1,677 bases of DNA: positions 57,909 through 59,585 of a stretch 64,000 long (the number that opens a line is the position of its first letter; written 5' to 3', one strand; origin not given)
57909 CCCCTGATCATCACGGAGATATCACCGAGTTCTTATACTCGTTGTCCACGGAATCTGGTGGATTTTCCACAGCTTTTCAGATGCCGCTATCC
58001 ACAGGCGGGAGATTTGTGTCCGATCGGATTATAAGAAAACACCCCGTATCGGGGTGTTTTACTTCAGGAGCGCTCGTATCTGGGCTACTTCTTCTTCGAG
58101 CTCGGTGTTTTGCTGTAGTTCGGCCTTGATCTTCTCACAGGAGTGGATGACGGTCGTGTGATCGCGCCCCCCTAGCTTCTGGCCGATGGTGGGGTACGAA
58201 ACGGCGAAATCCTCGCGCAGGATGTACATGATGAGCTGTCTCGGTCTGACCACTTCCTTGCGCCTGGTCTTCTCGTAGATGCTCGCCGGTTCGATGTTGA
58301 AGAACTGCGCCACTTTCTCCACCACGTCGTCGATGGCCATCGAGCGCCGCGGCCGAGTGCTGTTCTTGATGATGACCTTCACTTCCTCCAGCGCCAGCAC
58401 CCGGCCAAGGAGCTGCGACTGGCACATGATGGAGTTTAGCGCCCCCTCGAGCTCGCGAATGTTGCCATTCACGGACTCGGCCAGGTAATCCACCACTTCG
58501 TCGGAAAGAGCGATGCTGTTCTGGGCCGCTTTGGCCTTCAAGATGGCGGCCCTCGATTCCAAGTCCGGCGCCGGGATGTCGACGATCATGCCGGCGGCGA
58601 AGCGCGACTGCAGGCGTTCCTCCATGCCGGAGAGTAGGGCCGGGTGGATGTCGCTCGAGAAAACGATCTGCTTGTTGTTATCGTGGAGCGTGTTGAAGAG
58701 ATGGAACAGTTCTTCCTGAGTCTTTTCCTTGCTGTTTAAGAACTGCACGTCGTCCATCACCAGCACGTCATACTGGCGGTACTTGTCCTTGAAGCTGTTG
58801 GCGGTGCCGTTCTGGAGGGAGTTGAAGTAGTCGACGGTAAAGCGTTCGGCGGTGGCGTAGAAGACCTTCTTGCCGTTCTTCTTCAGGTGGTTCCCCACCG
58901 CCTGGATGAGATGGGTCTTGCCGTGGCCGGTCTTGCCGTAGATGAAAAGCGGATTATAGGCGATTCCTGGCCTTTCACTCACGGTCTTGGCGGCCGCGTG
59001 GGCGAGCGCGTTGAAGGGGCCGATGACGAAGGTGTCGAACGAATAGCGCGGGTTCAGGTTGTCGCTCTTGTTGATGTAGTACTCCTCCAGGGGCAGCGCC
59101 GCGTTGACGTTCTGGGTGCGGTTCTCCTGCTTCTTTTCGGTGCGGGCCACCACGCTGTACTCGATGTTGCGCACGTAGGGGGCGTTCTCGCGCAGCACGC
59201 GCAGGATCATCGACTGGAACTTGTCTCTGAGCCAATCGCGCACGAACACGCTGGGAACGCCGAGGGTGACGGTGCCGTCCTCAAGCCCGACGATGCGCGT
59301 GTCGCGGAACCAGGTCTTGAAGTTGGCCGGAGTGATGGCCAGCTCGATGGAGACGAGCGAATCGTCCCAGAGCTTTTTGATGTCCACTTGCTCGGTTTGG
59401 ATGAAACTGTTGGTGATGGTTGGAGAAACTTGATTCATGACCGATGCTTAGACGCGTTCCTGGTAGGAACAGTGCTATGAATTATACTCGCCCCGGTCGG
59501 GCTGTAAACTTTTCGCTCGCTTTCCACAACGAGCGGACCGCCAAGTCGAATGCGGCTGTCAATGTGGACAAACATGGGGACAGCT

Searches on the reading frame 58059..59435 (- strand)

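Call 64: search_protein_families(library=pfam, proteins=[window:58059-59435:-], max_evalue=0.001)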
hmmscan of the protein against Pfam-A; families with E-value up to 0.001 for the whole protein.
window:58059-59435:- (458 aa): 11 families
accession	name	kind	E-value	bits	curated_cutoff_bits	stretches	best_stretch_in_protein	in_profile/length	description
PF00308.24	Bac_DnaA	-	5.3e-63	212.5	23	1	127-286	1-162/162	Bacterial DnaA ATPAse domain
PF08299.17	Bac_DnaA_C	-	1.4e-25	89.5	31.5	1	368-436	1-69/69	Bacterial dnaA protein helix-turn-helix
PF11638.13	DnaA_N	-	2.7e-14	53.1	24.6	1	21-82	2-64/65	DnaA N-terminal domain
PF01695.23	IstB_IS21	-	9.7e-11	42.1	24.1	1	163-260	95-192/238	IstB-like ATP binding protein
PF00004.35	AAA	-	1.9e-06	28.8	21.2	1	164-258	2-103/131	ATPase family associated with various cellular activities (AAA)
PF01637.24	ATPase_2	-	2.5e-06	27.9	33.2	1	160-258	20-113/225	ATPase domain predominantly from Archaea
PF00910.28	RNA_helicase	-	7.1e-06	26.9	21.5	1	164-255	2-79/105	RNA helicase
PF13401.12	AAA_22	-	1.9e-05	25.4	27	0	163-252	8-111/130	AAA domain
PF13191.12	AAA_16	-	7.5e-05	23.7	32.6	0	142-199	10-63/167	AAA ATPase domain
PF13173.12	AAA_14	-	7.7e-05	23.1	27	1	161-279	3-115/129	AAA domain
PF24883.2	NPHP3_N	-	0.0009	19.9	24.8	0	163-196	25-58/164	Nephrocystin 3, N-terminal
